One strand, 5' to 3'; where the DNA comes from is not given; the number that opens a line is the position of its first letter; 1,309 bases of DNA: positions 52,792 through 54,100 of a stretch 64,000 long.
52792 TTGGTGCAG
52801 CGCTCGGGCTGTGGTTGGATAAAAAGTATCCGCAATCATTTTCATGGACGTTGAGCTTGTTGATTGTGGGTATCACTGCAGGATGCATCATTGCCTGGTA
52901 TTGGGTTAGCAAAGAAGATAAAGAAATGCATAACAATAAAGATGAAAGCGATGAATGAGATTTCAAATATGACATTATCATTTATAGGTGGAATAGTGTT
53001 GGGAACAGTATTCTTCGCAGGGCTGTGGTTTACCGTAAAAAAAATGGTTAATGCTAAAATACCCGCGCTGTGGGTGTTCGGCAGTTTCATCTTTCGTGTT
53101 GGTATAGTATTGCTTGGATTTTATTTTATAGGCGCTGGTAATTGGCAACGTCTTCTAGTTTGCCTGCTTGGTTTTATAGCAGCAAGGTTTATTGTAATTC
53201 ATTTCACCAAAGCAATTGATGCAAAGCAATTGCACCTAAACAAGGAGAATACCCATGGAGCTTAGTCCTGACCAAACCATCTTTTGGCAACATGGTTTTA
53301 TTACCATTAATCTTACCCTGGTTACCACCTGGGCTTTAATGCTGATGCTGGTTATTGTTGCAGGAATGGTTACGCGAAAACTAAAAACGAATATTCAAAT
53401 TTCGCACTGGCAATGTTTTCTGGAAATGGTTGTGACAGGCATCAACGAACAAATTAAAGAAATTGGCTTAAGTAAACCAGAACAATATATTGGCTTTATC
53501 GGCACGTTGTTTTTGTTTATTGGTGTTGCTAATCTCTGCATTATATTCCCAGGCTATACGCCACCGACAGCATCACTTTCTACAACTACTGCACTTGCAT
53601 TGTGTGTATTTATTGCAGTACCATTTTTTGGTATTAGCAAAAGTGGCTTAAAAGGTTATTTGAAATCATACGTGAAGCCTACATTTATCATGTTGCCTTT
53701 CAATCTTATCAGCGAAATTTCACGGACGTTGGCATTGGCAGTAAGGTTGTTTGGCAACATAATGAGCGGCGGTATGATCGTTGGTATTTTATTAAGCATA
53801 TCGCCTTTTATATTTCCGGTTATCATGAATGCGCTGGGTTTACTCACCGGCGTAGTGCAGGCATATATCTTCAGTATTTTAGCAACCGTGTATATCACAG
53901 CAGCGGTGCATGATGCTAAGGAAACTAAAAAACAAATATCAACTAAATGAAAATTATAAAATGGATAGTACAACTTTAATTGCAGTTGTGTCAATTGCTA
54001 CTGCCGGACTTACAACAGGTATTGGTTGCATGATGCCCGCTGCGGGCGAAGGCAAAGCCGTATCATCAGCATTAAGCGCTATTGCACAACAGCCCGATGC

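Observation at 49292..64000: Co-directional accessory island linking reserve-polymer mobilisation and phosphoketolase/acetate-kinase ATP production to an ion-pumping N-ATPase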

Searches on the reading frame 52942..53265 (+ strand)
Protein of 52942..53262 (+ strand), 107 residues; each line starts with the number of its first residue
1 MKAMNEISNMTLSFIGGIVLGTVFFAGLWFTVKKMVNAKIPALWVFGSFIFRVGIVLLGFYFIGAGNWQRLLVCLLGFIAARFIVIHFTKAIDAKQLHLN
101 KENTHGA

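Call 13: find_homologous_proteins(query=window:52942-53262:+)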
Query seq(107 aa) (107 aa): 123 proteins with E <= 0.001 among 176 candidates; the best 120 are listed.
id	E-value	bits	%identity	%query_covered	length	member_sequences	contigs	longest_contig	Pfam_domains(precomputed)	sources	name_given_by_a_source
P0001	3.2e-61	222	100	97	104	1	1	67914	PF12966.14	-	-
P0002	1.3e-51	191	88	97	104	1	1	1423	PF12966.14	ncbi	-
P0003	6.2e-46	173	80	97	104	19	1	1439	PF12966.14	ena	-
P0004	1.7e-45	172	75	97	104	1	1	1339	PF12966.14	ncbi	-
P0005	5.5e-45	170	74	100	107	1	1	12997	PF12966.14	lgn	-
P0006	6.0e-44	167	71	97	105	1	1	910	PF12966.14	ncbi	-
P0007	1.0e-43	166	70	97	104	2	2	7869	PF12966.14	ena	-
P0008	1.5e-43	165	76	95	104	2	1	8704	PF12966.14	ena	-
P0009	5.8e-43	163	75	97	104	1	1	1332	PF12966.14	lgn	-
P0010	1.7e-42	162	69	97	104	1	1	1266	PF12966.14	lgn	-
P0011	2.2e-42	162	71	97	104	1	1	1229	PF12966.14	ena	-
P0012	3.5e-42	161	71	97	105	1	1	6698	PF12966.14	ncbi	ncbi:MAG: ATP synthase subunit I [Ferruginibacter sp.]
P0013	5.7e-42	160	71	97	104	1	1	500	PF12966.14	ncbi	-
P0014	6.0e-42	160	71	93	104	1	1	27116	PF12966.14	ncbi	-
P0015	6.5e-42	160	73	97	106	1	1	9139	PF12966.14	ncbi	-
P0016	8.4e-42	160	72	95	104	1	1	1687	PF12966.14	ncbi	-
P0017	1.2e-41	159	72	100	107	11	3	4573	PF12966.14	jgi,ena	jgi:F1F0 ATPase subunit 2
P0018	1.6e-41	159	71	97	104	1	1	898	PF12966.14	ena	-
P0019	1.6e-41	159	75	97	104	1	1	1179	PF12966.14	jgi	jgi:F1F0 ATPase subunit 2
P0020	2.3e-41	158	70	97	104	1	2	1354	PF12966.14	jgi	jgi:F1F0 ATPase subunit 2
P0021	2.4e-41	158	70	97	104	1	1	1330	PF12966.14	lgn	-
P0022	2.7e-41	158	71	97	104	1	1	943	PF12966.14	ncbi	-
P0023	3.2e-41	158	71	97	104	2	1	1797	PF12966.14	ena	-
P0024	4.3e-41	157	66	100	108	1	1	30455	PF12966.14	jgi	jgi:F1F0 ATPase subunit 2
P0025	6.0e-41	157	68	97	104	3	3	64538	PF12966.14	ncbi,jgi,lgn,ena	-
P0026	6.1e-41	157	71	96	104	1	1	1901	PF12966.14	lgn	-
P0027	6.9e-41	157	69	97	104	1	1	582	PF12966.14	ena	-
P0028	1.6e-40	156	74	95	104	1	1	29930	PF12966.14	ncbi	-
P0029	2.0e-40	155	67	97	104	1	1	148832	PF12966.14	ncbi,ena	-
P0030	2.4e-40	155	69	97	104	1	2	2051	PF12966.14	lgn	-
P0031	2.5e-40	155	71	95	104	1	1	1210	PF12966.14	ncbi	-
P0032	4.2e-40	154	69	97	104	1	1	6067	PF12966.14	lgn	-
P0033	5.9e-40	154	67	97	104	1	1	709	PF12966.14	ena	-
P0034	5.9e-40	154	71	93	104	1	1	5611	PF12966.14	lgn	-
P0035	8.2e-40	153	68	97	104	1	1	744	PF12966.14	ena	-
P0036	8.3e-40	153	67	97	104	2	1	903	PF12966.14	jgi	jgi:F1F0 ATPase subunit 2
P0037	1.2e-39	153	67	97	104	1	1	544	PF12966.14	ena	-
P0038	1.4e-39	153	68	97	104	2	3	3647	PF12966.14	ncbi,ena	-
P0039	1.6e-39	152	71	97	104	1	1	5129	PF12966.14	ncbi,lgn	-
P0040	2.0e-39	152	67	97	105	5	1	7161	PF12966.14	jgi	jgi:F1F0 ATPase subunit 2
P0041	2.3e-39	152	70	97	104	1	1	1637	PF12966.14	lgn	-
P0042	3.4e-39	151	69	97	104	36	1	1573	PF12966.14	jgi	-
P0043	3.7e-39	151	67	97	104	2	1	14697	PF12966.14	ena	-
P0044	4.0e-39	151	66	97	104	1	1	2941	PF12966.14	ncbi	-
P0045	5.0e-39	151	64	97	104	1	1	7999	PF12966.14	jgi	-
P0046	5.0e-39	151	63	97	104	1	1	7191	PF12966.14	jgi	jgi:F1F0 ATPase subunit 2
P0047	5.0e-39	151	69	97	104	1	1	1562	PF12966.14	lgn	-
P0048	5.4e-39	151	67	97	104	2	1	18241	PF12966.14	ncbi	-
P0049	5.7e-39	151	62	97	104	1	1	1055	PF12966.14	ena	-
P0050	6.0e-39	151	70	97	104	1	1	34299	PF12966.14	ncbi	-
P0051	6.6e-39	150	63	97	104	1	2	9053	PF12966.14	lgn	-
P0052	7.9e-39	150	68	97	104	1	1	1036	PF12966.14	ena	-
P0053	9.9e-39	150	69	95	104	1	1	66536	PF12966.14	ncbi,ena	-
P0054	1.1e-38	150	69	95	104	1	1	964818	PF12966.14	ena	-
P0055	1.2e-38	150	66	95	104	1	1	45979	PF12966.14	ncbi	ncbi:MAG: ATP synthase subunit I [Chitinophagaceae bacterium]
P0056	1.3e-38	149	69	93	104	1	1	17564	PF12966.14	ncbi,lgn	-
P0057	1.4e-38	149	67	97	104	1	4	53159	PF12966.14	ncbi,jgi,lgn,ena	-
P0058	1.6e-38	149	64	97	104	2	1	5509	PF12966.14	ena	-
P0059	1.9e-38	149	65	97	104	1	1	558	PF12966.14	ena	-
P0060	5.1e-38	148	68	97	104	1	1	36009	PF12966.14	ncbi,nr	ncbi:MAG: ATP synthase subunit I [Bacteroidota bacterium]|nr:ATP synthase subunit I [Bacteroidota ba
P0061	9.1e-38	147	68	93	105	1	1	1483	PF12966.14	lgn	-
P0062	1.1e-37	147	65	97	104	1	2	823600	PF12966.14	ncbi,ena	-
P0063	1.5e-37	146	68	95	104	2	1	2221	PF12966.14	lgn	-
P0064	3.5e-37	145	64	97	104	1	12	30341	PF12966.14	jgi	jgi:F1F0 ATPase subunit 2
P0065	4.7e-37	144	65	97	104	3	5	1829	PF12966.14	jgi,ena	-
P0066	6.7e-37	144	65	96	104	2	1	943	PF12966.14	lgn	-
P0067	8.2e-37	144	64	97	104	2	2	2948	PF12966.14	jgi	jgi:F1F0 ATPase subunit 2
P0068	8.5e-37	144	63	97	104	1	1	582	PF12966.14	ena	-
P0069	1.1e-36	143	69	93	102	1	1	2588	PF12966.14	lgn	-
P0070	1.2e-36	143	63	97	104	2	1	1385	PF12966.14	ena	-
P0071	2.4e-36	142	65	95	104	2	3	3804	PF12966.14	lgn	-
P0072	3.1e-36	142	61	97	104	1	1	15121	PF12966.14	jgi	jgi:F1F0 ATPase subunit 2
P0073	3.4e-36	142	65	97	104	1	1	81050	PF12966.14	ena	-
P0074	4.1e-36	141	64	95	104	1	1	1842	PF12966.14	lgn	-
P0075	1.5e-35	140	62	97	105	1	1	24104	PF12966.14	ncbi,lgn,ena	-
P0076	3.0e-35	139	63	97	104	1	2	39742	PF12966.14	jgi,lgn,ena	-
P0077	4.9e-35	138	64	95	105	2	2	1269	PF12966.14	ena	-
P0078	6.2e-35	138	62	97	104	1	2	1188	PF12966.14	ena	-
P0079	6.3e-35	138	63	97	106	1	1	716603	PF12966.14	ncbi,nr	ncbi:MAG: ATP synthase subunit I [Saprospirales bacterium]|nr:ATP synthase subunit I [Saprospirales 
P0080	1.4e-34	137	62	97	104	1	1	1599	PF12966.14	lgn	-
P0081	1.8e-34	136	61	97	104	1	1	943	PF12966.14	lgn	-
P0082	1.5e-33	133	60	95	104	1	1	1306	PF12966.14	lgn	-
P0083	1.6e-33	133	64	98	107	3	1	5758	PF12966.14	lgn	-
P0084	3.7e-33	132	66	95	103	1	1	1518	PF12966.14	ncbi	-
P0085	5.3e-33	131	65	82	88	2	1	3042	PF12966.14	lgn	-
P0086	6.8e-31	125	58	97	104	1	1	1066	PF12966.14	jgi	jgi:F1F0 ATPase subunit 2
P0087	8.3e-31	124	57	97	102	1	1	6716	PF12966.14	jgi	jgi:F1F0 ATPase subunit 2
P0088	1.2e-30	124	56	93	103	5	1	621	PF12966.14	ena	-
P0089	3.2e-30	122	58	93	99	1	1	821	PF12966.14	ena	-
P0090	3.6e-30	122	63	95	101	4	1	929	PF12966.14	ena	-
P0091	7.5e-30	121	61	97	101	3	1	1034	PF12966.14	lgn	-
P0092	9.0e-30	121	66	82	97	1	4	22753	PF12966.14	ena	-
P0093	3.4e-29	119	60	87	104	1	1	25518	PF12966.14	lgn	-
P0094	4.3e-29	119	62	95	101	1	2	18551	PF12966.14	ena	-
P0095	4.7e-29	119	62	95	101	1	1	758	PF12966.14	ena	-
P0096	1.1e-28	118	54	97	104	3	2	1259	PF12966.14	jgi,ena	jgi:F1F0 ATPase subunit 2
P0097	3.8e-28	116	59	89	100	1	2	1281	PF12966.14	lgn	-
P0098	3.9e-28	116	60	97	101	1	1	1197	PF12966.14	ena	-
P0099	1.1e-27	114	51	97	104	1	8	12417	PF12966.14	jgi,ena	jgi:F1F0 ATPase subunit 2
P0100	1.1e-27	114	60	86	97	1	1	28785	PF12966.14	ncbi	-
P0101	1.2e-27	114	59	95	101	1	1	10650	PF12966.14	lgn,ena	-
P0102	1.4e-27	114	51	97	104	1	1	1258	PF12966.14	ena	-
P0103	1.7e-27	114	59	86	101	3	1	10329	PF12966.14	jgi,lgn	-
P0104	1.9e-27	114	60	95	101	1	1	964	PF12966.14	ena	-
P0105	2.4e-27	113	56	87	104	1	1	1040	PF12966.14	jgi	jgi:F1F0 ATPase subunit 2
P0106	2.5e-27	113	51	97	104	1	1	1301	PF12966.14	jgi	-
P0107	6.4e-27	112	52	97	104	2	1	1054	PF12966.14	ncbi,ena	-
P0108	1.3e-26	111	57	95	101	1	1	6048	PF12966.14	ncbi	-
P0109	5.2e-26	109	51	97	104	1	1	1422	PF12966.14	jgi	jgi:F1F0 ATPase subunit 2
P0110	5.6e-26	109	47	95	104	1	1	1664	PF12966.14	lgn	-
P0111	1.8e-25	107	49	97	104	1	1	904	PF12966.14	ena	-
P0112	2.4e-25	107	61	81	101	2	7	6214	PF12966.14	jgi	jgi:F1F0 ATPase subunit 2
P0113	2.7e-25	107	63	76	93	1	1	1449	PF12966.14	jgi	jgi:F1F0 ATPase subunit 2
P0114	8.9e-25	105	50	97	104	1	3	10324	PF12966.14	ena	-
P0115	1.4e-23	101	50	95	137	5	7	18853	PF12966.14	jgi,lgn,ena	-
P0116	1.2e-21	95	74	57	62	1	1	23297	PF12966.14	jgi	-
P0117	3.4e-20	90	48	95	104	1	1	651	PF12966.14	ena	-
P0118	4.0e-14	71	42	83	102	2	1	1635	PF12966.14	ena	-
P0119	5.2e-14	70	41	87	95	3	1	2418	PF12966.14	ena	-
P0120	6.5e-14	70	41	87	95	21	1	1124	PF12966.14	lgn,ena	-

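Call 18: find_encoding_contigs(protein=P0001, flank=10000, max_places=10)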
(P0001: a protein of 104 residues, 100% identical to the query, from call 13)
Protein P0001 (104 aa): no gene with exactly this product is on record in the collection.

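Call 22: find_related_loci(query=A2, collection=genome_contigs, flank=10000)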
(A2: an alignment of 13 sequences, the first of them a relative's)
Query A2 (104 aa) in genome_contigs; peptide patterns used: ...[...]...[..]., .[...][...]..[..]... (x = any residue, [..] = any of these).
556 stretches matched a pattern; 429 encode a relative of the query (tblastn E <= 1e-3); the best 80 are kept; 80 distinct loci.
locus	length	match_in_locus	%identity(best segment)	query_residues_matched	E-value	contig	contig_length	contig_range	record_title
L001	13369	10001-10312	79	1-104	3e-50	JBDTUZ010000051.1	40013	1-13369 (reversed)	MAG: Ginsengibacter sp. isolate cluster3_bin.56 NODE_2597_length_40013_cov_79.039992, whole genome shotgun sequence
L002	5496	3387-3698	78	1-104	2e-50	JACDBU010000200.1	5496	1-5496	MAG: Chitinophagaceae bacterium isolate MGR_bin290 SD2897-2912_k127_8224051, whole genome shotgun sequence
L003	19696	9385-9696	70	1-104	6e-45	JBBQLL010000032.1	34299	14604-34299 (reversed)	MAG: Chitinophagales bacterium isolate Co_metawrap_494 Cmw_494_k141_1543290_length_34299_cov_13.9970, whole genome shotg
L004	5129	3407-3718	71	1-104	5e-45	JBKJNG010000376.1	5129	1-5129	MAG: Phnomibacter sp. isolate ant_bin.364 S1Ck117_5740951_flag_1_multi_4.0000_len_5129, whole genome shotgun sequence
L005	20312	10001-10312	67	1-104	7e-45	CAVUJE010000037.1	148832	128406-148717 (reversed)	MAG: uncultured Chitinophagaceae bacterium isolate MFD01721.bin.3.30 genome assembly, contig: contig_63966, whole genome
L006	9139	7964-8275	73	1-104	2e-47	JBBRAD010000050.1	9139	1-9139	MAG: Chitinophagales bacterium isolate Co_metawrap_2277 Cmw_2277_k141_8590057_length_9139_cov_20.9911, whole genome shot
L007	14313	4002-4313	67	1-104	1e-44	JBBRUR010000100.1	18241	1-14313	MAG: Chitinophagales bacterium isolate La3_maxbin2.426 La3_maxbin2.426_K_1250888_L_18241_cov_23.7340, whole genome shotg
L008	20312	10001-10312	71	1-104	4e-44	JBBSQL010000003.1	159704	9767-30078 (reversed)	MAG: Chitinophagales bacterium isolate LS6_sbin.87 LS6_sbin.87_K_657815_L_159704_cov_14.0078, whole genome shotgun seque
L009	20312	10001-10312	67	1-104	3e-44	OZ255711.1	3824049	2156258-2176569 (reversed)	MAG: Hanamia sp. isolate 10415a06-64e4-4b70-a3c1-31394446c8bf genome assembly, chromosome: 1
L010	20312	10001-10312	66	1-104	3e-44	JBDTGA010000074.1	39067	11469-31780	MAG: Ginsengibacter sp. isolate cluster2_bin.24 k127_2212363, whole genome shotgun sequence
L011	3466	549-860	64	1-104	5e-44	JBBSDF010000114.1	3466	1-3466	MAG: Chitinophagales bacterium isolate metawrap_la6_71 metawrap_la6_71_K_1111686_L_3466_cov_25.4568, whole genome shotgu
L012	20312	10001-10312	68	1-104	4e-44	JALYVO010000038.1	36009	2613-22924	MAG: Bacteroidota bacterium isolate LAG bin45 SD1463_NODE_205_length_36009_cov_5.252912, whole genome shotgun sequence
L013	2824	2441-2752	68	1-104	1e-43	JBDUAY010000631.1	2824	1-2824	MAG: Bacteroidota bacterium isolate cluster4_bin.201 NODE_206078_length_2824_cov_10.335139, whole genome shotgun sequenc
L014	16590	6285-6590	66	1-102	2e-43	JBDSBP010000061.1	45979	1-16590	MAG: Chitinophagaceae bacterium isolate cluster1_bin.136 k127_12598551, whole genome shotgun sequence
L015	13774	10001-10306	67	1-102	2e-43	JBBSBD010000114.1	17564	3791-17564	MAG: Chitinophagales bacterium isolate La6_metabat2.083 La6_metabat2.083_K_1310146_L_17564_cov_46.3647, whole genome sho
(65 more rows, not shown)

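Call 47: search_protein_families(library=ncbifam, proteins=[window:52954-53265:+])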
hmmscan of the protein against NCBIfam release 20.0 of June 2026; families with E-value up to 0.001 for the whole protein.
window:52954-53265:+ (103 aa): 1 family
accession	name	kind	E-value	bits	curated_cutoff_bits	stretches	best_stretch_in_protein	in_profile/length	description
TIGR03165.1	F1F0_chp_2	hypoth_equivalog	1.1e-24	86.7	55.5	1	5-85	2-82/83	F1/F0 ATPase, Methanosarcina type, subunit 2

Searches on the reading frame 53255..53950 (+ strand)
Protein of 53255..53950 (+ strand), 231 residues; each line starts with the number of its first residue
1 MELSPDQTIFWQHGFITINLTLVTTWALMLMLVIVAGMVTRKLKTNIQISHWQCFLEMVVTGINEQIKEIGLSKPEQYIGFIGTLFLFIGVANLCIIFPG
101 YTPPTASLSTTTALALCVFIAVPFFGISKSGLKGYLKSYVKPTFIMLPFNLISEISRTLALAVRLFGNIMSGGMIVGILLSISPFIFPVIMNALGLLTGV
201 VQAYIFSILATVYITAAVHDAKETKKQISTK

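Call 3: search_protein_families(library=pfam, proteins=[window:53255-53950:+])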
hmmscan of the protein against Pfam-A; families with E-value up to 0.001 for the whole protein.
window:53255-53950:+ (231 aa): 1 family
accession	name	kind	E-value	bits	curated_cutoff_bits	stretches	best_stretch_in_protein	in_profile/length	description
PF00119.25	ATP-synt_A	-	8.2e-44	150.5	33.9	1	23-214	2-216/217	ATP synthase A chain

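Call 47: search_protein_families(library=ncbifam, proteins=[window:53255-53950:+])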
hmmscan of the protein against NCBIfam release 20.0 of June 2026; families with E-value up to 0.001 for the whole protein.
window:53255-53950:+ (231 aa): 14 families
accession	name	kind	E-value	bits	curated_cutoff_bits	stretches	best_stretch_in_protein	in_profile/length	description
TIGR03306.1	altF1_A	exception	8.4e-105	349.1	302.1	1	3-218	1-216/217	alternate F1F0 ATPase, F0 subunit A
NF004481.0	PRK05815.2-3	equivalog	2.5e-97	324.9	227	1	1-223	1-223/225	F0F1 ATP synthase subunit A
NF009955.0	PRK13421.1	equivalog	3e-71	239.6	302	1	8-227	9-226/231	F0F1 ATP synthase subunit A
NF009954.0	PRK13420.1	equivalog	4e-64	216.5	272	1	8-226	9-225/229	F0F1 ATP synthase subunit A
NF004486.0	PRK05815.3-4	equivalog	2.7e-42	145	272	1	14-218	21-223/224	F0F1 ATP synthase subunit A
TIGR01131.1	ATP_synt_6_or_A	equivalog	4.5e-34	118.3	102.6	1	17-216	12-225/227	F0F1 ATP synthase subunit A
NF004484.0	PRK05815.3-2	equivalog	4.6e-33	114.9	234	1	16-216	17-222/226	F0F1 ATP synthase subunit A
NF004479.0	PRK05815.1-4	equivalog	1.2e-29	103.3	268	1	12-220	9-236/238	F0F1 ATP synthase subunit A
NF004482.0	PRK05815.2-4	equivalog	5.4e-27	95.1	225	1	14-220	23-250/252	F0F1 ATP synthase subunit A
NF004477.0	PRK05815.1-1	equivalog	5.3e-20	72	280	1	12-219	33-266/268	F0F1 ATP synthase subunit A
NF009953.0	PRK13419.1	equivalog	3.2e-19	69.4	460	1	17-226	108-339/346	F0F1 ATP synthase subunit A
NF004485.0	PRK05815.3-3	equivalog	2.5e-18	66.4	249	1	22-181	28-193/281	F0F1 ATP synthase subunit A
NF004487.0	PRK05815.3-5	equivalog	1.2e-17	64.1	224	2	20-192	28-192/269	F0F1 ATP synthase subunit A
NF009952.0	PRK13417.1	equivalog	1.3e-05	24.7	531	1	104-219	218-350/352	F0F1 ATP synthase subunit A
